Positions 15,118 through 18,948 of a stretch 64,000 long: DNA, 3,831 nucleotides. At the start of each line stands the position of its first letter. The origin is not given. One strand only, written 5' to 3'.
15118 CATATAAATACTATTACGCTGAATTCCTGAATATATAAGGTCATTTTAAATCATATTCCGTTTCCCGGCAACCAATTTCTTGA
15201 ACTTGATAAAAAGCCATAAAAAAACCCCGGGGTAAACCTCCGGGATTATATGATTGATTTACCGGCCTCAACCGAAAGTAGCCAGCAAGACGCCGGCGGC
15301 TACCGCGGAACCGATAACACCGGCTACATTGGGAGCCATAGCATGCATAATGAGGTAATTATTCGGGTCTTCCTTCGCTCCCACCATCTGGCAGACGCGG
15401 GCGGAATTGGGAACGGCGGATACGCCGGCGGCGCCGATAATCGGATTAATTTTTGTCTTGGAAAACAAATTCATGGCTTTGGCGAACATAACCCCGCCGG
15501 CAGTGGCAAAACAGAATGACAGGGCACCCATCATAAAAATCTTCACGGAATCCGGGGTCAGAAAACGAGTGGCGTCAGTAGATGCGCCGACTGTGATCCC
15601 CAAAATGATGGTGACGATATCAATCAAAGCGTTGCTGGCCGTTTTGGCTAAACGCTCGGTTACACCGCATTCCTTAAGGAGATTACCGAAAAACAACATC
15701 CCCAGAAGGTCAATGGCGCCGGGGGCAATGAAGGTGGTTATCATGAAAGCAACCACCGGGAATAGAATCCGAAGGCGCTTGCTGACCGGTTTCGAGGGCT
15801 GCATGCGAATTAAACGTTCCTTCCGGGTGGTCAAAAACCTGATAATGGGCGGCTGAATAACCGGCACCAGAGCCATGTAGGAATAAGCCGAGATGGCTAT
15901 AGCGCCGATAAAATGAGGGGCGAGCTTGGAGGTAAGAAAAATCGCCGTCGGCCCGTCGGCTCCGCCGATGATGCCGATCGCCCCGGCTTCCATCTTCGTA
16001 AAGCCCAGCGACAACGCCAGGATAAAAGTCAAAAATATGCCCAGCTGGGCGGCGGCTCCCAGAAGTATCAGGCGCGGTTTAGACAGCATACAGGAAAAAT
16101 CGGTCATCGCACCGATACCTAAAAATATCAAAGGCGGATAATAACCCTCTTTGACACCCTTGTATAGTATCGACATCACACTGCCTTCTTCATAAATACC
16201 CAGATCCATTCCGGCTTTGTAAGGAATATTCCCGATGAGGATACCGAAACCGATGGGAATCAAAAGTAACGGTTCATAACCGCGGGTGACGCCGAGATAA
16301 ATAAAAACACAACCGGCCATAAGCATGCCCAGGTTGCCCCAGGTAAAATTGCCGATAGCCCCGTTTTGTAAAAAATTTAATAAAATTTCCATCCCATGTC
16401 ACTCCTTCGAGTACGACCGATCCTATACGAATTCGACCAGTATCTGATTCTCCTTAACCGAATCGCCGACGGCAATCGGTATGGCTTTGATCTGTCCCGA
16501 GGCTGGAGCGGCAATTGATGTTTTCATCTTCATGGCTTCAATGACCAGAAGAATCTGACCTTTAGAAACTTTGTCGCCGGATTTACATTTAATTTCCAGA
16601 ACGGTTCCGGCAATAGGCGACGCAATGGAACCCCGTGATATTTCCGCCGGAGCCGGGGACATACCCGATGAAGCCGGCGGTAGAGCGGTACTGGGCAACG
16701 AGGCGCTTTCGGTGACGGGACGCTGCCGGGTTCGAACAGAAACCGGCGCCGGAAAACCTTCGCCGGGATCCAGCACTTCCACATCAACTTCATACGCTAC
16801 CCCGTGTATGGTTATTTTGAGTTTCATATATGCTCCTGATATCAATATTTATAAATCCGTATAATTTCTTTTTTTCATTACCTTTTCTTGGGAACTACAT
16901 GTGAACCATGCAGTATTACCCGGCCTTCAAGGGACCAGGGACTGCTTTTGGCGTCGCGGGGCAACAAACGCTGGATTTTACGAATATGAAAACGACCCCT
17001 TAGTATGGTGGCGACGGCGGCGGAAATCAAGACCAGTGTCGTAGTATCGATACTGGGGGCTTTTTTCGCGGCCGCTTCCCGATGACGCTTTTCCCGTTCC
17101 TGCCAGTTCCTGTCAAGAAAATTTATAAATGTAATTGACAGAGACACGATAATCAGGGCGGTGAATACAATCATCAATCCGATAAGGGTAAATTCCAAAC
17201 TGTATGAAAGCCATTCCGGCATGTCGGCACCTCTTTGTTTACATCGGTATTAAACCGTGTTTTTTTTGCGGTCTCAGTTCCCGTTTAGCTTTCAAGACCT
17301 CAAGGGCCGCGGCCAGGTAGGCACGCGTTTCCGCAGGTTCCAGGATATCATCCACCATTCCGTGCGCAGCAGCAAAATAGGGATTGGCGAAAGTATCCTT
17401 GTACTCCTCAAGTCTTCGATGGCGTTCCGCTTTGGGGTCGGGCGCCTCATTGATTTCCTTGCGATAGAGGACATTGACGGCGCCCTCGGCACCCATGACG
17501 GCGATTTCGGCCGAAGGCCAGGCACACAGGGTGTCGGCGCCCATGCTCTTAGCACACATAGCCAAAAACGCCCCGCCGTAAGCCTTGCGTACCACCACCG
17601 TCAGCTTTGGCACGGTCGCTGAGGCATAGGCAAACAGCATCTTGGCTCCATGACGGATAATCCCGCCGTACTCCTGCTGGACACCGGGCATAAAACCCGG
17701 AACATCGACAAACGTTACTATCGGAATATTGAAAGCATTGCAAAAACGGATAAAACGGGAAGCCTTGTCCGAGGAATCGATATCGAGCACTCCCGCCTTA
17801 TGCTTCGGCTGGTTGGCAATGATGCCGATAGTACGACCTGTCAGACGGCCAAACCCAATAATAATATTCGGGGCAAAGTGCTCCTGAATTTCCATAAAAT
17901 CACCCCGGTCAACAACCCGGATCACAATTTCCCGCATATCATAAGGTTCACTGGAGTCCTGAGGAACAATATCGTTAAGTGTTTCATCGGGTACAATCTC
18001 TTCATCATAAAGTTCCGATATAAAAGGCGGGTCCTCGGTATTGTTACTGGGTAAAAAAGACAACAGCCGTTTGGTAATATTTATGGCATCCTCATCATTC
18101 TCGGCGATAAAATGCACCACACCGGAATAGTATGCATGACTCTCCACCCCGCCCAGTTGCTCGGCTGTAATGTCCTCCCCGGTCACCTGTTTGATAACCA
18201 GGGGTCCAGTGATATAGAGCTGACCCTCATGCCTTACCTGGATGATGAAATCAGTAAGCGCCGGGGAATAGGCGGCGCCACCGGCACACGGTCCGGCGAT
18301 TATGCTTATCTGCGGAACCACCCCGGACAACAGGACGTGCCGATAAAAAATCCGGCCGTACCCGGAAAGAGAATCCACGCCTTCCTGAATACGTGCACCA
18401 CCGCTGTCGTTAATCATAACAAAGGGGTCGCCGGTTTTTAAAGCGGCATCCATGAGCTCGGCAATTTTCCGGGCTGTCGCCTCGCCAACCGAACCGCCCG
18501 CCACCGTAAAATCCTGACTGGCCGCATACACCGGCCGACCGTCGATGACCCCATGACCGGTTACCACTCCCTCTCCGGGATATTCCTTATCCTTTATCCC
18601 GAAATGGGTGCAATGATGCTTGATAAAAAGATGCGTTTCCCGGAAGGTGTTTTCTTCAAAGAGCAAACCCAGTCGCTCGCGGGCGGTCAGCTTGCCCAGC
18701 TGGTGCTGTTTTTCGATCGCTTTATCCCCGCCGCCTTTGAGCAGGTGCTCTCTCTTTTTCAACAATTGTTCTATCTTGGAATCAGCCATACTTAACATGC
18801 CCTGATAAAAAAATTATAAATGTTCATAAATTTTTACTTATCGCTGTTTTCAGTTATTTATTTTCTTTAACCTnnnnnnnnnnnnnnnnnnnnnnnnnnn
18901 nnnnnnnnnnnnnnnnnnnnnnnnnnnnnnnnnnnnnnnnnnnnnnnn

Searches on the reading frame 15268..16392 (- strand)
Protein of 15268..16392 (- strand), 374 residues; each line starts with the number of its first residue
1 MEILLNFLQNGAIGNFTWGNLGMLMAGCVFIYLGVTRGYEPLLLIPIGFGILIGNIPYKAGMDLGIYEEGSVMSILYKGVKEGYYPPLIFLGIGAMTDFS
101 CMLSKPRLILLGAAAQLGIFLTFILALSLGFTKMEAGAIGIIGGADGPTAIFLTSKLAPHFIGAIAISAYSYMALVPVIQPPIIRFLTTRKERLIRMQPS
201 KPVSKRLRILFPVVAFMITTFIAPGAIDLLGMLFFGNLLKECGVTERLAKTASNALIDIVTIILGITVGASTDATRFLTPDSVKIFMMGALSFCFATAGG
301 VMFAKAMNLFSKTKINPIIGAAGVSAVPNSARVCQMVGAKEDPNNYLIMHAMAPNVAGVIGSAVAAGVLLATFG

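Call 38: search_protein_families(library=pfam, proteins=[window:15268-16392:-], max_evalue=0.00001)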
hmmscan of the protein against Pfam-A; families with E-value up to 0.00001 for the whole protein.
window:15268-16392:- (374 aa): 1 family
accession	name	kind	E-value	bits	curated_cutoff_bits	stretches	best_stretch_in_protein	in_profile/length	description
PF03977.18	OAD_beta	-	2.1e-151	504.3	31.6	1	20-372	2-348/349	Na+-transporting oxaloacetate decarboxylase beta subunit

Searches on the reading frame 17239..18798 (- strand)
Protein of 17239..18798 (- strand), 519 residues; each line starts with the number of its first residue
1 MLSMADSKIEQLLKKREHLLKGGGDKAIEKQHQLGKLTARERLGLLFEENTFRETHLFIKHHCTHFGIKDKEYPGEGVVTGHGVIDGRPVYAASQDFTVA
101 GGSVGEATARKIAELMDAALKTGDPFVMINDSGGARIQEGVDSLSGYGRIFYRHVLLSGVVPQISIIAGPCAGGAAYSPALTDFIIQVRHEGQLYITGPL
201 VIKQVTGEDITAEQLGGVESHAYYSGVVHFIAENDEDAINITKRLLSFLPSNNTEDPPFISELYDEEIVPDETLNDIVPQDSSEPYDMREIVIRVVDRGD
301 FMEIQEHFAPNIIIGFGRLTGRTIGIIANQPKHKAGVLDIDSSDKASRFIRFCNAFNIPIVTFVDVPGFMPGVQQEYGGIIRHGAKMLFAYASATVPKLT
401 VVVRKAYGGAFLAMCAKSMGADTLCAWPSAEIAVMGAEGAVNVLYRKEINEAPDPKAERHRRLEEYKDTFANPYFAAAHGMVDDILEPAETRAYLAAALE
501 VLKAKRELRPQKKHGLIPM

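Call 38: search_protein_families(library=pfam, proteins=[window:17239-18798:-], max_evalue=0.00001)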
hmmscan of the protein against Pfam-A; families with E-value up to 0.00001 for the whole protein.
window:17239-18798:- (519 aa): 3 families
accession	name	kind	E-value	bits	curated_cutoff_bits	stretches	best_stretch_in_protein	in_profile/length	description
PF01039.27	Carboxyl_trans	-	1.5e-190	634.5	22.3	1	30-517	1-493/493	Carboxyl transferase domain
PF03255.19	ACCA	-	5.1e-12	46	23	1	314-448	96-234/310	Acetyl co-enzyme A carboxylase carboxyltransferase-like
PF06833.16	MdcE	-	2.9e-06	27.6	32.7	1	358-444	28-114/196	Malonate decarboxylase gamma subunit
